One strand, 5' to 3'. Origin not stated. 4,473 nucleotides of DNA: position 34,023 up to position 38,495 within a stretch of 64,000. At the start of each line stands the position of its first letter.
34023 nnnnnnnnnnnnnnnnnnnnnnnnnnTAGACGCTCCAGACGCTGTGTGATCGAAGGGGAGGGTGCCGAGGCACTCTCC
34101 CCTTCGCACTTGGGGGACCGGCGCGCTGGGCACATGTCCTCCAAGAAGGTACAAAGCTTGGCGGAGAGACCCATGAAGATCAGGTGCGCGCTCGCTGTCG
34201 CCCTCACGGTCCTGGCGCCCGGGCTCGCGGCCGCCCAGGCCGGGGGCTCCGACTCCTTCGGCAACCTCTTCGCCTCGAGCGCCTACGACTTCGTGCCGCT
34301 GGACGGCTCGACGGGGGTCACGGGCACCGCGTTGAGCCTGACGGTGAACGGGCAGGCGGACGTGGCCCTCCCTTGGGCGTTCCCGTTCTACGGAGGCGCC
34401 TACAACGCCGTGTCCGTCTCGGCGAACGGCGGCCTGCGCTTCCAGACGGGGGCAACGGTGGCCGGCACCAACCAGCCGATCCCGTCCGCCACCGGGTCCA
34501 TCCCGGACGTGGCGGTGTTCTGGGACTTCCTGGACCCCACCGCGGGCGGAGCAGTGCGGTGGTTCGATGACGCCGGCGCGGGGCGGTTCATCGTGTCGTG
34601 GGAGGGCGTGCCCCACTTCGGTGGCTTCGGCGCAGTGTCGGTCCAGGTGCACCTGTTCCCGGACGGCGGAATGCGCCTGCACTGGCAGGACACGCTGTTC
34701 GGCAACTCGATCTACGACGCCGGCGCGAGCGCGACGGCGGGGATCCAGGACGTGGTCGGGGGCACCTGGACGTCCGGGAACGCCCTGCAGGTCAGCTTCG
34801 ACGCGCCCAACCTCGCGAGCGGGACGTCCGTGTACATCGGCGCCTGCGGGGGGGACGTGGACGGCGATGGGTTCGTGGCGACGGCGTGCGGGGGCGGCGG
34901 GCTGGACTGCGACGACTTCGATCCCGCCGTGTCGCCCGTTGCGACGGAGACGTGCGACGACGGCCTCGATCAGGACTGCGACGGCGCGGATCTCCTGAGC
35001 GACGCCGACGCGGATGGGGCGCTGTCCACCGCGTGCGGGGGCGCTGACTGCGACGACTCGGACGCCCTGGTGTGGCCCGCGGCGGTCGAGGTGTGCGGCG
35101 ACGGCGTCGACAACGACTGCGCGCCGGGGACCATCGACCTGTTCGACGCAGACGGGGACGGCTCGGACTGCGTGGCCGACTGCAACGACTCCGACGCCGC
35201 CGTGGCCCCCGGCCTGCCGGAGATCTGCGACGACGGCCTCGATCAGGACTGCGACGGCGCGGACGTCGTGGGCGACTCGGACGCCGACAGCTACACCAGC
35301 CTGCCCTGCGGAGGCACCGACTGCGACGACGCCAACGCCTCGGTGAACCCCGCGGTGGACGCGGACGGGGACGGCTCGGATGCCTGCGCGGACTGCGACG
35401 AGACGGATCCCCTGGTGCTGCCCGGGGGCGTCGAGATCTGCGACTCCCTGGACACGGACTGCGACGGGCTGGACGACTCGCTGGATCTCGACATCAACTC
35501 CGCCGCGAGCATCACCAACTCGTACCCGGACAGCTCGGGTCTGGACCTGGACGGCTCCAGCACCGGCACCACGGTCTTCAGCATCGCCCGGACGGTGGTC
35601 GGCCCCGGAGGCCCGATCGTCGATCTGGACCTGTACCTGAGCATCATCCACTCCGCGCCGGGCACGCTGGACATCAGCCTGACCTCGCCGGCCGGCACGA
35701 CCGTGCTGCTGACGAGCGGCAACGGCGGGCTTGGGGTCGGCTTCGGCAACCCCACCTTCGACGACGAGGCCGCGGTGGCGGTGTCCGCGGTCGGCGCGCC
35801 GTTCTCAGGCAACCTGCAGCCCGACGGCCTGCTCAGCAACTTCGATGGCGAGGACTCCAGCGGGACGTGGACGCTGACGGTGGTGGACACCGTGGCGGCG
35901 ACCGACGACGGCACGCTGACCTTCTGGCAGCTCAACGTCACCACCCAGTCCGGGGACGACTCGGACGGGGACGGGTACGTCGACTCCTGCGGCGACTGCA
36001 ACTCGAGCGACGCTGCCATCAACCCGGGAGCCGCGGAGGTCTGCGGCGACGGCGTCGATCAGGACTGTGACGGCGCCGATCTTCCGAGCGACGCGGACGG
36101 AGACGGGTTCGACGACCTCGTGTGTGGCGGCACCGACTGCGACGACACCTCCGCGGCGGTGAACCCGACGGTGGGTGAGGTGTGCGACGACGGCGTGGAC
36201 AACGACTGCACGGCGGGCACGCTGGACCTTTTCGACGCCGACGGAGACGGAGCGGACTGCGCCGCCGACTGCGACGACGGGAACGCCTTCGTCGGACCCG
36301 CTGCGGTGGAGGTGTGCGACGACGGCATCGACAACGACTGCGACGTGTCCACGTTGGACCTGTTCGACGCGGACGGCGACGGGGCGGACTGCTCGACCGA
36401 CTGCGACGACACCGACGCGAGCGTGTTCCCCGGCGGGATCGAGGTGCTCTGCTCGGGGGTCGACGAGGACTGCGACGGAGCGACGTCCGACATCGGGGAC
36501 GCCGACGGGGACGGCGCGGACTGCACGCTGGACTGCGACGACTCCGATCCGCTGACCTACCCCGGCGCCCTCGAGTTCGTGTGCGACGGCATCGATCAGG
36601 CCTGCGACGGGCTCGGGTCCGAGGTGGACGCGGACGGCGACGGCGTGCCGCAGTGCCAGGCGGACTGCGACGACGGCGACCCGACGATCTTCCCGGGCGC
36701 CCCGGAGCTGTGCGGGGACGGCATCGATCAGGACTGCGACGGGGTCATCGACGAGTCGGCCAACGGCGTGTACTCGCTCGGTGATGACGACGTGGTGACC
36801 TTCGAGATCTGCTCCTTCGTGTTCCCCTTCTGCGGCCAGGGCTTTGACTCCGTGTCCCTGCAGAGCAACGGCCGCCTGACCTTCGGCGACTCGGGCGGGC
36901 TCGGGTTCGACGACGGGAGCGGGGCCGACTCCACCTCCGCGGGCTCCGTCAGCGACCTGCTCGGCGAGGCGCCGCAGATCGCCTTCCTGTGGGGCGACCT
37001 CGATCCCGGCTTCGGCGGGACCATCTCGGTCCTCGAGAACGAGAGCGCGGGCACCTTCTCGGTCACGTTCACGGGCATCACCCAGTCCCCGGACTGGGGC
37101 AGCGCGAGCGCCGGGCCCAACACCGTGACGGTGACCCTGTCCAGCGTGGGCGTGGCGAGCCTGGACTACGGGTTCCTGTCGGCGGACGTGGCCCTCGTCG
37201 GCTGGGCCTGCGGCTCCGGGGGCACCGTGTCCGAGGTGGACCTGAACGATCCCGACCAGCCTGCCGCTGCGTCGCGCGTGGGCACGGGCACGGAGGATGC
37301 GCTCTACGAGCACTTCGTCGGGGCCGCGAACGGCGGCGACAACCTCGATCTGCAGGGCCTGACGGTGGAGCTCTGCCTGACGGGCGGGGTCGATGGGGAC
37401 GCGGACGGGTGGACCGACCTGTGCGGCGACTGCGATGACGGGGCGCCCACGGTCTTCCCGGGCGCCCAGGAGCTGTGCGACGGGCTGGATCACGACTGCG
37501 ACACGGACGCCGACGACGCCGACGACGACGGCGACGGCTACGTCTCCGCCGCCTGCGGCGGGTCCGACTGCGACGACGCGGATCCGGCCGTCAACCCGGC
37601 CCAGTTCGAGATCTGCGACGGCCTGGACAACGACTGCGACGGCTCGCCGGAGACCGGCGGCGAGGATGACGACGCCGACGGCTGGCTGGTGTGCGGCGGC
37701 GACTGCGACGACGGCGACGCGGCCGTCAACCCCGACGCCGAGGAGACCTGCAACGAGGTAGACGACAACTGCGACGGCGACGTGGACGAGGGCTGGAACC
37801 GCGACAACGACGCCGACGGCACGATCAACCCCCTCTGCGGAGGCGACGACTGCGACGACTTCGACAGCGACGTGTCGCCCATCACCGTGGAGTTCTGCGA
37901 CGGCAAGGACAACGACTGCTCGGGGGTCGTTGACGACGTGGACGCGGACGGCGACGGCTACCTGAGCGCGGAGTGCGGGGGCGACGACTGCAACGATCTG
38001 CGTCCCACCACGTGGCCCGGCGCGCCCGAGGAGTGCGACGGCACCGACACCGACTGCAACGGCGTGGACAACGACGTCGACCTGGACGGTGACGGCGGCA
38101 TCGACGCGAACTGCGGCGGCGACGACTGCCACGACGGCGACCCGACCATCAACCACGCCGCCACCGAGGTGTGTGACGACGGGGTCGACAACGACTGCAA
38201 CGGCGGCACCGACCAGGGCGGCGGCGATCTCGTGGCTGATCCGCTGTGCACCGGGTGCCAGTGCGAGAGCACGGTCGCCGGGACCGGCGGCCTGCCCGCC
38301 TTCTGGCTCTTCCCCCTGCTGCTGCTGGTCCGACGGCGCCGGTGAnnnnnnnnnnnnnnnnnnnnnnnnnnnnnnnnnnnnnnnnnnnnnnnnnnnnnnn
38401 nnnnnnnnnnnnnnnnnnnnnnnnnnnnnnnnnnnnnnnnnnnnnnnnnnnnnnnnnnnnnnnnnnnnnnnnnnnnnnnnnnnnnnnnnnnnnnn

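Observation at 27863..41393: Five-gene, stop/start-overlapped locus: two tandem giant Cys/Asp-repeat surface proteins, a SAM methyltransferase and an ABC-2 transporter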

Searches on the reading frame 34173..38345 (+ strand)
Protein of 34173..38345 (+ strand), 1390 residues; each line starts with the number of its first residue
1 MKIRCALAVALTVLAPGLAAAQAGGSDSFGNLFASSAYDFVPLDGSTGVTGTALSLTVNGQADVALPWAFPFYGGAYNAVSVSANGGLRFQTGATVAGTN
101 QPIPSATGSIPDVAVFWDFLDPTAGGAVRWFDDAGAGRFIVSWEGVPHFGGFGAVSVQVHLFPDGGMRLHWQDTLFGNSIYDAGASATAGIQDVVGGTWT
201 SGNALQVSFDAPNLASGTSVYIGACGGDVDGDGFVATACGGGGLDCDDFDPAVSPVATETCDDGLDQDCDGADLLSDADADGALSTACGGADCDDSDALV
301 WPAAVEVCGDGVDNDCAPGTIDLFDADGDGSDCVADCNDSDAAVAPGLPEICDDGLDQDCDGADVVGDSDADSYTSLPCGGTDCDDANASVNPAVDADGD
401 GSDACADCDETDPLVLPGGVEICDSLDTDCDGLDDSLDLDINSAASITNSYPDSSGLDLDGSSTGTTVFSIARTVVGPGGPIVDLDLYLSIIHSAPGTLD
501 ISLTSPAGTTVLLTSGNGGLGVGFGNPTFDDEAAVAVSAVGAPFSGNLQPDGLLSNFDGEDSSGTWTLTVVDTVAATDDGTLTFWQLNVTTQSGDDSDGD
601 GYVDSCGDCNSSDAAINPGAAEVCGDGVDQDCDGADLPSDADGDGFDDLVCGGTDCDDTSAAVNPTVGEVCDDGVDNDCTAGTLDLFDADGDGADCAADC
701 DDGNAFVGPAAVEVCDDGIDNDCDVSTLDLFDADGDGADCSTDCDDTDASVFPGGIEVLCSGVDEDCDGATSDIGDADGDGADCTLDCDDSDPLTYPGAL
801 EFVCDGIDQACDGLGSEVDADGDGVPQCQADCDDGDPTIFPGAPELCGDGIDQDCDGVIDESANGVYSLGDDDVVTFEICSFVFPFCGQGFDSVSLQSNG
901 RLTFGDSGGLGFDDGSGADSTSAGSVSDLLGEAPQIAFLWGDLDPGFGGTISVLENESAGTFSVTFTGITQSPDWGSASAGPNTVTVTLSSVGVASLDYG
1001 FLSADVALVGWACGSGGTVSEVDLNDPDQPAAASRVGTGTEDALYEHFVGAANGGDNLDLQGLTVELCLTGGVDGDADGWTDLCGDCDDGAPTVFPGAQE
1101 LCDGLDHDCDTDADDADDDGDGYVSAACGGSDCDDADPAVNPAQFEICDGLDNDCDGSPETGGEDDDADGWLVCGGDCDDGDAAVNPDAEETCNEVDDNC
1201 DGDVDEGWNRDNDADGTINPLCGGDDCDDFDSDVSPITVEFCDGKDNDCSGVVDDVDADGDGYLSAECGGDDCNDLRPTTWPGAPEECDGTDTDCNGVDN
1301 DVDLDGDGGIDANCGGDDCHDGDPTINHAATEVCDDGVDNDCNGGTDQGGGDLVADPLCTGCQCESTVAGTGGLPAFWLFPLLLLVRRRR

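Call 8: search_protein_families(library=pfam, proteins=[window:34173-38345:+], max_evalue=0.01)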
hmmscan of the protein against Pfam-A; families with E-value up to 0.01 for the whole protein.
window:34173-38345:+ (1390 aa): 2 families
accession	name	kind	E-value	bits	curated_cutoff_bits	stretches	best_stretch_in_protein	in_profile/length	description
PF11617.13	Cu-binding_MopE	-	3.1e-132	430.8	27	16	831-861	1-30/30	Putative metal-binding motif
PF01483.27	P_proprotein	-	3.8e-13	49.8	21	1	485-588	4-85/86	Proprotein convertase P-domain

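Call 9: search_protein_families(library=ncbifam, proteins=[window:34173-38345:+], max_evalue=0.01)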
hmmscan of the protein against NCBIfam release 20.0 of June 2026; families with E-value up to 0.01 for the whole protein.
window:34173-38345:+ (1390 aa): 0 families

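Call 71: search_solved_structures(query=window:34173-38345:+, max_evalue=0.01, show_alignments=1)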
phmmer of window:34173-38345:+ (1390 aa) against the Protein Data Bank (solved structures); distinct sequences matched with E-value up to 0.01: 1.
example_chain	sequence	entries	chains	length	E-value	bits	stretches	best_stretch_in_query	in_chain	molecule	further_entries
2vov_A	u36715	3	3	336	2.9e-05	24.9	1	322-364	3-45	SURFACE-ASSOCIATED PROTEIN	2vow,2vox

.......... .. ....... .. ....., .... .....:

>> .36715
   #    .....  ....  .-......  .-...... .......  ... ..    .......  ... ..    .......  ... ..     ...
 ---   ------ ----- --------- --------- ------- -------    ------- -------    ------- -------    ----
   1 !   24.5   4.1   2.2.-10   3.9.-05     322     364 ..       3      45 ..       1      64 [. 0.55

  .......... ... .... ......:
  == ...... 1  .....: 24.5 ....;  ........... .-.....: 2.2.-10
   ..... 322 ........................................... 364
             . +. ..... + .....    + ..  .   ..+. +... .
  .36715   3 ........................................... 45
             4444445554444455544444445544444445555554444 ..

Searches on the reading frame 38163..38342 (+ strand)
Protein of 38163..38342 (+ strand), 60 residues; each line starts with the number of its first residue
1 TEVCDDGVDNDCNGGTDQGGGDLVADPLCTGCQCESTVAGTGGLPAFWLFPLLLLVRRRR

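Call 85: search_protein_families(library=ncbifam, proteins=[window:38163-38342:+], max_evalue=10)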
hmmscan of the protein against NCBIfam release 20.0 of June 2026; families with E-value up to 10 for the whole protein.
seq(60 aa): 4 families
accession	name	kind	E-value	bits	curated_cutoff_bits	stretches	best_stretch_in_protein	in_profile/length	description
TIGR03901.2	MYXO-CTERM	domain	0.00028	21.2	20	1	31-60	3-33/34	MYXO-CTERM sorting domain-containing protein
NF045638.1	Mrt_dep_phytase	exception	0.088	11.5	440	1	9-60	379-429/430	myxosortase-dependent phytase-like phosphatase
TIGR03501.1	GlyGly_CTERM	domain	0.38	11.6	15.5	1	42-60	3-21/22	GlyGly-CTERM sorting domain-containing protein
TIGR03382.1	GC_trans_RRR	domain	4.2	8.1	15.85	1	31-60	1-27/27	MYXO-CTERM sorting domain-containing protein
